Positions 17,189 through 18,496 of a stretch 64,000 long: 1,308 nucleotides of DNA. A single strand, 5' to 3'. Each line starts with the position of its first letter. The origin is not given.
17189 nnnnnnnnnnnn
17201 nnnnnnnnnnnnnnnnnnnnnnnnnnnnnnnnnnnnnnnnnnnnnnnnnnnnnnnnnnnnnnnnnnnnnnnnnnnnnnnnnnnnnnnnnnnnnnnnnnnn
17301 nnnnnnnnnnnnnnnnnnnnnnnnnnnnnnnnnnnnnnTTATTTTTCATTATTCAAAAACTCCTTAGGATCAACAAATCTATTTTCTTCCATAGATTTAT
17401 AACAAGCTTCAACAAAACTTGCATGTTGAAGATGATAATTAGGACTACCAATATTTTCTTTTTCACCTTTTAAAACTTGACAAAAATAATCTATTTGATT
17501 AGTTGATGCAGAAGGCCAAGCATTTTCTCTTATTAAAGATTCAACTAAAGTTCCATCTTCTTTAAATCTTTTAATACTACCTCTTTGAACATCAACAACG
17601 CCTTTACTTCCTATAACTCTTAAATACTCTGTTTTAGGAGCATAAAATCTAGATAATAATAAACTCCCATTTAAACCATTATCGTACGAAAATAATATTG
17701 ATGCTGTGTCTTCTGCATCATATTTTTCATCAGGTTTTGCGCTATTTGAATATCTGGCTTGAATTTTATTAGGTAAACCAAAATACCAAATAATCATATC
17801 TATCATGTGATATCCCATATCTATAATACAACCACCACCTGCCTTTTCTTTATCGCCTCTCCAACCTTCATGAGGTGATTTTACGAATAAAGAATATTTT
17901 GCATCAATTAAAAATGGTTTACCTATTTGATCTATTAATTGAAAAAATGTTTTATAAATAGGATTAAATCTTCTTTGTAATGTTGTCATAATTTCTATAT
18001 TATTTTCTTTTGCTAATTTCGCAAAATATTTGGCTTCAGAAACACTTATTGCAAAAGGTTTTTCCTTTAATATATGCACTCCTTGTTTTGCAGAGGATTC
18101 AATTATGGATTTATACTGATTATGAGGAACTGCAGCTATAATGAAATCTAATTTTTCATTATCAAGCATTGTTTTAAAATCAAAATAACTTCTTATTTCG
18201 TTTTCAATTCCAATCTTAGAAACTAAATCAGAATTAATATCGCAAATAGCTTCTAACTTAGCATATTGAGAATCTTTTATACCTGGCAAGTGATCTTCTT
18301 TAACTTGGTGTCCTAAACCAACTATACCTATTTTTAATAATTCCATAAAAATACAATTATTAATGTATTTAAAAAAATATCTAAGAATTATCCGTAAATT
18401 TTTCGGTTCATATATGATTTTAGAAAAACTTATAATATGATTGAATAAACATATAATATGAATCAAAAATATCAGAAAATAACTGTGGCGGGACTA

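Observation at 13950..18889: Five-gene overlapping operon: Gfo/Idh/MocA oxidoreductase, AGAT/StrB1-like amidinotransferase, Tmk-like kinase, DegT aminotransferase, NUDIX. Looks like an aminocyclitol or amidinated amino-sugar pathway.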

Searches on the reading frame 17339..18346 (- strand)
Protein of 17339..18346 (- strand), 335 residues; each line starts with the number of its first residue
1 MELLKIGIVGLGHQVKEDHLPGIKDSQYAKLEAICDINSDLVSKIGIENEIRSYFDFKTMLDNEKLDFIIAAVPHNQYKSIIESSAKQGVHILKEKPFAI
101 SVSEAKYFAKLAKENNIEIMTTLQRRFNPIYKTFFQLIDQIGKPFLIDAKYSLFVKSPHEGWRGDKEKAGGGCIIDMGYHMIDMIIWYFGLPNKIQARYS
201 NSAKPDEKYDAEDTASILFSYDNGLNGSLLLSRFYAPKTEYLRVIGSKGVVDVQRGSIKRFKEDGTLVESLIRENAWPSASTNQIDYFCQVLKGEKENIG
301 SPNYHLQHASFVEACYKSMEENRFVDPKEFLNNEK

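Call 3: search_protein_families(library=pfam, proteins=[window:17339-18346:-], max_evalue=0.01)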
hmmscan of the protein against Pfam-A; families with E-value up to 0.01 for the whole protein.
window:17339-18346:- (335 aa): 3 families
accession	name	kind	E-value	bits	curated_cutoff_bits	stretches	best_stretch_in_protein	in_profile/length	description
PF22725.1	GFO_IDH_MocA_C3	-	1.5e-23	83.5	27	1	140-251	12-123/124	GFO/IDH/MocA C-terminal domain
PF02894.22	GFO_IDH_MocA_C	-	6.1e-21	75.7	22.9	1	139-325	7-216/218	Oxidoreductase family, C-terminal alpha/beta domain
PF01408.29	GFO_IDH_MocA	-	6.5e-17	62.8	24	1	4-117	1-114/120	Oxidoreductase family, NAD-binding Rossmann fold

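Call 4: search_protein_families(library=ncbifam, proteins=[window:17339-18346:-], max_evalue=0.01)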
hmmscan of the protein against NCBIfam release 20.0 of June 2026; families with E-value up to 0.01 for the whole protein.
window:17339-18346:- (335 aa): 10 families
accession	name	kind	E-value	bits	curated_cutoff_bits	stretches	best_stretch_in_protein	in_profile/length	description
TIGR04380.1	myo_inos_iolG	equivalog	9.4e-29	100.3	355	1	4-325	2-329/330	inositol 2-dehydrogenase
NF040723.1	UDP-GlcNAcDh_Arch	equivalog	1.8e-27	96.7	450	1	4-254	1-238/302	UDP-N-acetylglucosamine 3-dehydrogenase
NF041392.1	XylDh_Gfo6_Halo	equivalog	1e-21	77.2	350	1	4-325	17-348/350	D-xylose 1-dehydrogenase Gfo6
NF008607.0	PRK11579.1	subfamily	1.6e-19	70.1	330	1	2-199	3-199/346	oxidoreductase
NF052479.1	LevoglcsnDh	equivalog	5.4e-15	54.9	650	1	33-199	40-212/386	levoglucosan dehydrogenase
NF007574.0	PRK10206.1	equivalog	3e-11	42.9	352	1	5-212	4-213/345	oxidoreductase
NF058561.1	BT_2158_fam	equivalog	8.7e-09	34.5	750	1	7-117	39-148/487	glycoside 3-dehydrogenase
NF058563.1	BT_2159_fam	equivalog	1.5e-08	34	650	1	4-191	1-185/350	disaccharide 3-dehydrogenase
NF052679.1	InsChiInosDhIolG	equivalog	3.1e-08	33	540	1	4-189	3-185/343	bifunctional inositol 2-dehydrogenase/D-chiro-inositol 1-dehydrogenase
NF009830.0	PRK13304.1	equivalog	0.0043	16.6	267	1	3-93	1-89/265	aspartate dehydrogenase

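Call 10: search_protein_families(library=padloc, proteins=[window:17339-18346:-], max_evalue=0.01)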
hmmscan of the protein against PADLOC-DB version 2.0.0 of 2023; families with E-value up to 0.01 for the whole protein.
window:17339-18346:- (335 aa): 0 families

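Call 15: search_solved_structures(query=window:17339-18346:-, max_evalue=1e-10)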
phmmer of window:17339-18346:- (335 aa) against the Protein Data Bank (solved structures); distinct sequences matched with E-value up to 1e-10: 25.
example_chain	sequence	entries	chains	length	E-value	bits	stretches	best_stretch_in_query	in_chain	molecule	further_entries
1evj_A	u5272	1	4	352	9.4e-19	71.1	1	7-320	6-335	GLUCOSE-FRUCTOSE OXIDOREDUCTASE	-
1ofg_A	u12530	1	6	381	7.9e-18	68.1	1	7-320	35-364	GLUCOSE-FRUCTOSE OXIDOREDUCTASE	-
1ryd_A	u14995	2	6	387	8.3e-18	68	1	7-320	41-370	glucose-fructose oxidoreductase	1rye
1h6a_A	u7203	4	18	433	1.2e-17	67.5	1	7-320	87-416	PRECURSOR FORM OF GLUCOSE-FRUCTOSE OXIDOREDUCTASE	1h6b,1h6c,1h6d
3q2k_A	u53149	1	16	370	1.4e-16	64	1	4-263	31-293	oxidoreductase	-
9m37_A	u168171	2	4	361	1.4e-16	64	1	3-235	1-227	P581a DgpA2 and isoorientin complex structure | Gfo/Idh/MocA family protein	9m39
4mkx_A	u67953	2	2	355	1.5e-16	63.9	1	3-255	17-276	Inositol dehydrogenase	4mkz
4n54_A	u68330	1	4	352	1.6e-16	63.8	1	3-255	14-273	Inositol dehydrogenase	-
1zh8_A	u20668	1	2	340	1.7e-16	63.7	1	4-325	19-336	oxidoreductase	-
3cea_A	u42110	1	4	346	1.7e-16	63.7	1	4-326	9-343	Myo-inositol 2-dehydrogenase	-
9m3d_B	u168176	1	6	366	1.7e-15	60.4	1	2-190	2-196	DgpA1 from W974-1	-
7xr9_A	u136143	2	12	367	1.9e-15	60.3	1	2-189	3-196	DgpA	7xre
8tdi_L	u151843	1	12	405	4.4e-15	59.1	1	23-273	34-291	P2B11 Glucuronide-3-dehydrogenase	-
3moi_A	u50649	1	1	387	4.9e-15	58.9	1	4-228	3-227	Probable dehydrogenase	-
5a02_A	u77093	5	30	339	1.3e-14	57.5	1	6-325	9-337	ALDOSE-ALDOSE OXIDOREDUCTASE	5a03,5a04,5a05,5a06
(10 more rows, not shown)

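Call 36: find_homologous_proteins(query=window:17339-18346:-, max_evalue=1e-15)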
Query window:17339-18346:- (335 aa): 767 proteins with E <= 1e-15 among 1843 candidates; the best 120 are listed.
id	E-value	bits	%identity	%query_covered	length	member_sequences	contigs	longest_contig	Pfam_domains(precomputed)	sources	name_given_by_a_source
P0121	4.9e-224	761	100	100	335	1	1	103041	PF01408.29,PF22725.2,PF02894.23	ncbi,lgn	ncbi:MAG: Gfo/Idh/MocA family protein [Candidatus Woesearchaeota archaeon]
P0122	4.9e-165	567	72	100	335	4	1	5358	PF01408.29,PF22725.2,PF02894.23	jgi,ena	-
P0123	2.0e-163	561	71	100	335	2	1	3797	PF01408.29,PF22725.2,PF02894.23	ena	-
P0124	2.1e-162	558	69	100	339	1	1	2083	PF01408.29,PF22725.2,PF02894.23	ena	-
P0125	7.5e-151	520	63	98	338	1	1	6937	PF01408.29,PF22725.2,PF02894.23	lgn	-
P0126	1.8e-150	519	65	99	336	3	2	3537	PF01408.29,PF22725.2,PF02894.23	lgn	-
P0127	1.5e-145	503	61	99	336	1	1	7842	PF01408.29,PF22725.2,PF02894.23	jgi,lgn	jgi:predicted dehydrogenase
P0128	1.7e-145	503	63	98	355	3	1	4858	PF01408.29,PF22725.2,PF02894.23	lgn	-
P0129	2.5e-143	495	62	99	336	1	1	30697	PF01408.29,PF22725.2,PF02894.23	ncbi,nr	ncbi:UDP-N-acetylglucosamine 3-dehydrogenase [uncultured archaeon]|nr:UDP-N-acetylglucosamine 3-dehy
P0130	9.0e-143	494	61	99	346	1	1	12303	PF01408.29,PF22725.2,PF02894.23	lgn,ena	-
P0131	1.0e-142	493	60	99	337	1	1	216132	PF01408.29,PF22725.2,PF02894.23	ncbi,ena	-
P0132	6.3e-142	491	61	100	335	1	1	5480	PF01408.29,PF22725.2,PF02894.23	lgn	-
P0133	1.4e-141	490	61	99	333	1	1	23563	PF01408.29,PF22725.2,PF02894.23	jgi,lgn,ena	-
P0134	3.1e-141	489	59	99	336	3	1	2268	PF01408.29,PF22725.2,PF02894.23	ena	-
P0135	5.2e-141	488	62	99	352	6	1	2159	PF01408.29,PF22725.2,PF02894.23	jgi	-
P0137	1.2e-139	483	60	99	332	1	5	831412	PF01408.29,PF22725.2,PF02894.23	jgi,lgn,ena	jgi:predicted dehydrogenase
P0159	5.1e-124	432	54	100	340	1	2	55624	PF01408.29,PF22725.2,PF02894.23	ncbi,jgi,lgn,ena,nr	ncbi:MAG: gfo/Idh/MocA family oxidoreductase [Candidatus Aenigmatarchaeota archaeon]|nr:MAG: gfo/Idh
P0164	2.3e-120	420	54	98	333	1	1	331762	PF01408.29,PF22725.2,PF02894.23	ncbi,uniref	ncbi:Gfo/Idh/MocA family oxidoreductase [Streptomyces bacillaris]|uniref:Gfo/Idh/MocA family protein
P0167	4.2e-119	416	55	98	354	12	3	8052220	PF01408.29,PF22725.2,PF02894.23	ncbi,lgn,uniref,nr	ncbi:Gfo/Idh/MocA family oxidoreductase [Streptosporangium sp. NBC_01810]|uniref:Gfo/Idh/MocA family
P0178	1.5e-117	411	53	98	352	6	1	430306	PF01408.29,PF22725.2,PF02894.23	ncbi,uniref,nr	ncbi:Gfo/Idh/MocA family oxidoreductase [Amycolatopsis sp. OK19-0408]|uniref:Gfo/Idh/MocA family oxi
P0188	5.9e-117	409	51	99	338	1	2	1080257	PF01408.29,PF22725.2,PF02894.23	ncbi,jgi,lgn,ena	-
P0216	2.0e-115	404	53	98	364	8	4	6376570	PF01408.29,PF22725.2,PF02894.23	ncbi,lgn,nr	ncbi:Gfo/Idh/MocA family oxidoreductase [Nocardia farcinica]|nr:Gfo/Idh/MocA family oxidoreductase [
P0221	3.0e-115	403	52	99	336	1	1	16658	PF01408.29,PF22725.2,PF02894.23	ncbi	ncbi:MAG: Gfo/Idh/MocA family oxidoreductase [Parcubacteria group bacterium]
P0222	3.8e-115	403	52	98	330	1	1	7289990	PF01408.29,PF22725.2,PF02894.23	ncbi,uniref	ncbi:Gfo/Idh/MocA family protein [Actinomadura formosensis]|uniref:Gfo/Idh/MocA family protein n=1 T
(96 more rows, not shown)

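Call 37: find_encoding_contigs(protein=P0216, flank=7000, max_places=2)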
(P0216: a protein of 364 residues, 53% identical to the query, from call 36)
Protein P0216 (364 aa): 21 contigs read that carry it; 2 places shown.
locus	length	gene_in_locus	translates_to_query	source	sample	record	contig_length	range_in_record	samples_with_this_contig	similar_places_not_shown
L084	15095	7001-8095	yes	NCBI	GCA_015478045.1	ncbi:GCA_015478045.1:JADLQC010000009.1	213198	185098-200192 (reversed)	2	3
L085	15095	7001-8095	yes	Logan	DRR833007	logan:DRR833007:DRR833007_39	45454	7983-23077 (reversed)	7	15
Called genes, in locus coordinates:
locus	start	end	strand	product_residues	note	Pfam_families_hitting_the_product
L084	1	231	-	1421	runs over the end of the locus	PF08378:NERD, PF07714:PK_Tyr_Ser-Thr, PF00069:Pkinase, PF01636:APH, PF07714:PK_Tyr_Ser-Thr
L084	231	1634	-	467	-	-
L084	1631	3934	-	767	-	PF13588:HSDR_N_2 (weak), PF02384:N6_Mtase, PF01170:UPF0020 (faint)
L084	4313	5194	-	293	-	PF01636:APH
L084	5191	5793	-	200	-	-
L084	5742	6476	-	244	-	-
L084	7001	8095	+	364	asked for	PF01408:GFO_IDH_MocA, PF02894:GFO_IDH_MocA_C, PF22725:GFO_IDH_MocA_C3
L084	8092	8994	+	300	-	PF00155:Aminotran_1_2, PF01212:Beta_elim_lyase, PF01041:DegT_DnrJ_EryC1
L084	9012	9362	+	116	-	-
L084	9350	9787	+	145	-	PF00293:NUDIX, PF14815:NUDIX_4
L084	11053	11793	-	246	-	PF13462:Thioredoxin_4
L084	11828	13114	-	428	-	PF00083:Sugar_tr (weak), PF07690:MFS_1, PF00083:Sugar_tr (weak)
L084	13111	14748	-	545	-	PF02878:PGM_PMM_I, PF02879:PGM_PMM_II, PF02880:PGM_PMM_III, PF00408:PGM_PMM_IV (weak)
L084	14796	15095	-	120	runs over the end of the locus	PF02537:CRCB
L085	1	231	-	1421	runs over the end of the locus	PF08378:NERD, PF07714:PK_Tyr_Ser-Thr, PF00069:Pkinase, PF01636:APH, PF07714:PK_Tyr_Ser-Thr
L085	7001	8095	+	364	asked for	PF01408:GFO_IDH_MocA, PF02894:GFO_IDH_MocA_C, PF22725:GFO_IDH_MocA_C3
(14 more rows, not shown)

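Call 38: find_encoding_contigs(protein=P0164, flank=7000, max_places=2)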
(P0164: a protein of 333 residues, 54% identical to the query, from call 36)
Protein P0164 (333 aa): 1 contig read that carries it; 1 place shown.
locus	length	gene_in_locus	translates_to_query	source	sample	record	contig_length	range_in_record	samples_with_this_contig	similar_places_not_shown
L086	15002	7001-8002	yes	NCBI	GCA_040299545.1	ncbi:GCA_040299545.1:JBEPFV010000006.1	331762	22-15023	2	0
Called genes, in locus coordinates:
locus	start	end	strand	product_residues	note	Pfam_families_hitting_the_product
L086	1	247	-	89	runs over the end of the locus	PF13276:HTH_21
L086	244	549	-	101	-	PF01527:HTH_Tnp_1, PF13542:HTH_Tnp_ISL3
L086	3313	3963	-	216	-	-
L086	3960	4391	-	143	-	-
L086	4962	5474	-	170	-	PF00484:Pro_CA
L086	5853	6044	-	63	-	-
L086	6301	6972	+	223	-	PF02223:Thymidylate_kin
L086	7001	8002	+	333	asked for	PF01408:GFO_IDH_MocA, PF02894:GFO_IDH_MocA_C, PF22725:GFO_IDH_MocA_C3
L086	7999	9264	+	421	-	PF01041:DegT_DnrJ_EryC1, PF00155:Aminotran_1_2, PF01053:Cys_Met_Meta_PP (weak), PF01212:Beta_elim_lyase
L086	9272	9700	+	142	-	PF00293:NUDIX, PF14815:NUDIX_4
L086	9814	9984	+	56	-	-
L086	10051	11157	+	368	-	-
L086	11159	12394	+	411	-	PF07690:MFS_1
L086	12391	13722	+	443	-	PF19289:PmbA_TldD_3rd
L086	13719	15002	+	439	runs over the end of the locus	-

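Call 46: find_encoding_contigs(protein=P0159, flank=7000, max_places=1)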
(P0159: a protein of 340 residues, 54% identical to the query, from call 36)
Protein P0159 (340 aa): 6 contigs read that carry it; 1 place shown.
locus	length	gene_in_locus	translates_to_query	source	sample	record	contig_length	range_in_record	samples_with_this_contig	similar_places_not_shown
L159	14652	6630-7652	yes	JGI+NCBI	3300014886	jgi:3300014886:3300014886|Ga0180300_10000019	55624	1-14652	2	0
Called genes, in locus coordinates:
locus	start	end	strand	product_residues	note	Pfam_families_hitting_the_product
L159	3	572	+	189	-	?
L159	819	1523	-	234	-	PF01928:CYTH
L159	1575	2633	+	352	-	PF00248:Aldo_ket_red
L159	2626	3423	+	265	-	-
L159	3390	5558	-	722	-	PF02310:B12-binding, PF04055:Radical_SAM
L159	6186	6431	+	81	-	PF13683:rve_3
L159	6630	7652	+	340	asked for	PF01408:GFO_IDH_MocA, PF02894:GFO_IDH_MocA_C, PF22725:GFO_IDH_MocA_C3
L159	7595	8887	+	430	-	PF01053:Cys_Met_Meta_PP (weak), PF00155:Aminotran_1_2, PF00266:Aminotran_5 (weak), PF01041:DegT_DnrJ_EryC1, PF01212:Beta_elim_lyase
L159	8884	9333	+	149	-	PF00293:NUDIX, PF14815:NUDIX_4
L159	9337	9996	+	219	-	PF02223:Thymidylate_kin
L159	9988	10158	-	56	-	-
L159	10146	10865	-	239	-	-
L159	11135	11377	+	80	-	-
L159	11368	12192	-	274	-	PF05402:PqqD, PF23023:Anti-Pycsar_Apyc1 (faint), PF00753:Lactamase_B, PF19583:ODP (weak), PF12706:Lactamase_B_2 (weak)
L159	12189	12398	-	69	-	PF04909:Amidohydro_2 (weak)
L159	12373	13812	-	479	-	PF00587:tRNA-synt_2b, PF03129:HGTP_anticodon, PF09180:ProRS-C_1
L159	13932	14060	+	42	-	-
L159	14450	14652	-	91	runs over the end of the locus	-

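Call 47: find_encoding_contigs(protein=P0167, flank=7000, max_places=1)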
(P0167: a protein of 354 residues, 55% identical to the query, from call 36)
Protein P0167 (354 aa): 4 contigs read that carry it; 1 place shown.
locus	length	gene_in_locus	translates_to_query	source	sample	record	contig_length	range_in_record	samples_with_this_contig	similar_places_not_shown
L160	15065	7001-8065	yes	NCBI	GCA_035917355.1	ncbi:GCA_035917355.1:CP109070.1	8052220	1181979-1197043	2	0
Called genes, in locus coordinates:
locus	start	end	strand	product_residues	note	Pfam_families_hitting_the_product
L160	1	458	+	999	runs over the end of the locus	-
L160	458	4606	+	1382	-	PF02384:N6_Mtase (faint), PF20473:MmeI_Mtase, PF07669:Eco57I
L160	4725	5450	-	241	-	PF01812:5-FTHF_cyc-lig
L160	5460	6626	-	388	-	PF01381:HTH_3, PF13384:HTH_23 (weak), PF13560:HTH_31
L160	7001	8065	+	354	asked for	PF01408:GFO_IDH_MocA, PF02894:GFO_IDH_MocA_C, PF22725:GFO_IDH_MocA_C3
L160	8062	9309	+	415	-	PF00155:Aminotran_1_2, PF01212:Beta_elim_lyase, PF01041:DegT_DnrJ_EryC1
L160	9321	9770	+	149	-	PF00293:NUDIX, PF14815:NUDIX_4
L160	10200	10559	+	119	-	PF13581:HATPase_c_2, PF02518:HATPase_c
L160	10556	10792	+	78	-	-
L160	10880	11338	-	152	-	PF00583:Acetyltransf_1 (weak), PF13673:Acetyltransf_10 (weak), PF13508:Acetyltransf_7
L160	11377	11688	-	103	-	PF08681:TacA1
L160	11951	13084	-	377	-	PF01135:PCMT, PF06325:PrmA (weak), PF08241:Methyltransf_11 (faint), PF13649:Methyltransf_25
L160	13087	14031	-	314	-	PF04055:Radical_SAM, PF13186:SPASM (weak)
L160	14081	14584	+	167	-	-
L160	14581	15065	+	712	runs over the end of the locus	-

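Call 52: find_homologous_proteins(query=L086:7001-8002:+, max_evalue=1e-30)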
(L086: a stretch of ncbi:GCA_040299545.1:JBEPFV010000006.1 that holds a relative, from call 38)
Query L086:7001-8002:+ (333 aa): 701 proteins with E <= 1e-30 among 6867 candidates; the best 120 are listed.
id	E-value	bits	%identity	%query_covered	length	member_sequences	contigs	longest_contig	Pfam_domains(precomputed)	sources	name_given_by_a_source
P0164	3.3e-222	754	100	100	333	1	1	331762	PF01408.29,PF22725.2,PF02894.23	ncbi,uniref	ncbi:Gfo/Idh/MocA family oxidoreductase [Streptomyces bacillaris]|uniref:Gfo/Idh/MocA family protein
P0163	1.3e-174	598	77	100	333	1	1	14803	PF01408.29,PF22725.2,PF02894.23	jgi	jgi:predicted dehydrogenase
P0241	1.2e-166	572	73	100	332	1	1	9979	PF01408.29,PF22725.2,PF02894.23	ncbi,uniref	ncbi:Gfo/Idh/MocA family protein [Streptomyces sp. NPDC059853]|uniref:Gfo/Idh/MocA family protein n=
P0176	7.4e-162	556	71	100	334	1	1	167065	PF01408.29,PF22725.2,PF02894.23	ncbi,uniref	ncbi:Gfo/Idh/MocA family protein [Streptomyces lydicus]|uniref:Gfo/Idh/MocA family protein n=1 Tax=S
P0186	7.7e-148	510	64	100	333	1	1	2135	PF01408.29,PF22725.2,PF02894.23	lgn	-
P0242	1.2e-141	489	64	100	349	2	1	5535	PF01408.29,PF22725.2,PF02894.23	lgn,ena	-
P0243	5.3e-134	464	59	100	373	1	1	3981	PF01408.29,PF22725.2,PF02894.23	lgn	-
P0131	2.9e-132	459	56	99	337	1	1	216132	PF01408.29,PF22725.2,PF02894.23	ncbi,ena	-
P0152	7.3e-130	451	56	98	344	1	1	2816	PF01408.29,PF22725.2,PF02894.23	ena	-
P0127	2.1e-129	449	58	99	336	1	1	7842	PF01408.29,PF22725.2,PF02894.23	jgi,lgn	jgi:predicted dehydrogenase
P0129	1.0e-128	447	57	99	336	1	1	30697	PF01408.29,PF22725.2,PF02894.23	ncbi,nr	ncbi:UDP-N-acetylglucosamine 3-dehydrogenase [uncultured archaeon]|nr:UDP-N-acetylglucosamine 3-dehy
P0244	1.9e-128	446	58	100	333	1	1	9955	PF01408.29,PF22725.2,PF02894.23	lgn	-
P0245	8.1e-128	444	58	100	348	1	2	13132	PF01408.29,PF22725.2,PF02894.23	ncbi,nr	ncbi:MAG: Gfo/Idh/MocA family oxidoreductase [Actinomycetota bacterium]|nr:Gfo/Idh/MocA family oxido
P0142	1.9e-126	440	54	99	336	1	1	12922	PF01408.29,PF22725.2,PF02894.23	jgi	jgi:predicted dehydrogenase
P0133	2.5e-126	439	56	99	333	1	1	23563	PF01408.29,PF22725.2,PF02894.23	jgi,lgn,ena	-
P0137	4.6e-121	422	53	99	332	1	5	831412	PF01408.29,PF22725.2,PF02894.23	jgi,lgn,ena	jgi:predicted dehydrogenase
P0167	5.4e-117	408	56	99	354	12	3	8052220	PF01408.29,PF22725.2,PF02894.23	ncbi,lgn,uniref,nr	ncbi:Gfo/Idh/MocA family oxidoreductase [Streptosporangium sp. NBC_01810]|uniref:Gfo/Idh/MocA family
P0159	2.6e-116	406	54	99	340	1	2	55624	PF01408.29,PF22725.2,PF02894.23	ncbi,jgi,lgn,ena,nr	ncbi:MAG: gfo/Idh/MocA family oxidoreductase [Candidatus Aenigmatarchaeota archaeon]|nr:MAG: gfo/Idh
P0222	1.9e-113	397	53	99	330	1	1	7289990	PF01408.29,PF22725.2,PF02894.23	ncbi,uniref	ncbi:Gfo/Idh/MocA family protein [Actinomadura formosensis]|uniref:Gfo/Idh/MocA family protein n=1 T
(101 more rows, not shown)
